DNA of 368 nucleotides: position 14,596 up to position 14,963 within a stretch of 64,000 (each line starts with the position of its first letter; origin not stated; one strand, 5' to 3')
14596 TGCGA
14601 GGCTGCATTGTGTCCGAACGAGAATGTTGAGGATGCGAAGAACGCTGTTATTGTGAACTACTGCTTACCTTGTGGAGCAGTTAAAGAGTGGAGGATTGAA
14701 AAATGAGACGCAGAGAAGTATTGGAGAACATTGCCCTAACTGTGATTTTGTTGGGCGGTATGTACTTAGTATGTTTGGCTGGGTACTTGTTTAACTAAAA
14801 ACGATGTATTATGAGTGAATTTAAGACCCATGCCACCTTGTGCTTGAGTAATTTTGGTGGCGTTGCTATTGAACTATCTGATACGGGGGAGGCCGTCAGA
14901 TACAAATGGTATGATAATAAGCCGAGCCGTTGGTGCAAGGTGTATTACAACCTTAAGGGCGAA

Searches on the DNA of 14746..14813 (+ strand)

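Call 72: build_rna_model(alignment_id=A4)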
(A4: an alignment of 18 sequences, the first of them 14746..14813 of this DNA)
Model R1 built from alignment A4 (18 sequences, 90 columns); structure: RNAalifold consensus.
model positions 68; base pairs 12; branch points 0; effective number of sequences 18; information 0.698 bits per position. Calibrated on 0.2 Mb of random sequence (short: E-values are rough).
structure used (alignment columns):
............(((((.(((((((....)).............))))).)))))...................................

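Call 73: search_with_rna_model(model_id=R1, source=window, filters=off, max_evalue=10)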
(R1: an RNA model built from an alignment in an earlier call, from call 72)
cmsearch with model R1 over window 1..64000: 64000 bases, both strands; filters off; matches with E-value up to 10: 36.
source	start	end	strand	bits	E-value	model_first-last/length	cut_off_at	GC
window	19317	19385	+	67.3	4.2e-11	1-68/68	no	0.41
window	20793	20860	+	64.9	1.3e-10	1-68/68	no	0.43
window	18092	18159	+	63.7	2.2e-10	1-68/68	no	0.38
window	23650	23717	+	63.2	2.8e-10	1-68/68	no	0.41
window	15610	15676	+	62.2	4.3e-10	1-68/68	no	0.43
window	15936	16002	+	61.1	7.3e-10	1-68/68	no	0.39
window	21703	21772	+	58.7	2.2e-09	1-68/68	no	0.3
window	25167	25232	+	57.6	3.6e-09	1-68/68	no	0.38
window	21382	21449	+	56.3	6.5e-09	1-68/68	no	0.43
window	17133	17196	+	53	2.9e-08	1-68/68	no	0.45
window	22852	22924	+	51.4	6e-08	1-68/68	no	0.36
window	19602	19664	+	51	7.2e-08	1-68/68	no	0.41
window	18415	18480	+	49.8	1.3e-07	1-68/68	no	0.42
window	15021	15087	+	49.6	1.4e-07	1-68/68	no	0.45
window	23989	24057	+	44.4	1.5e-06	1-68/68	no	0.28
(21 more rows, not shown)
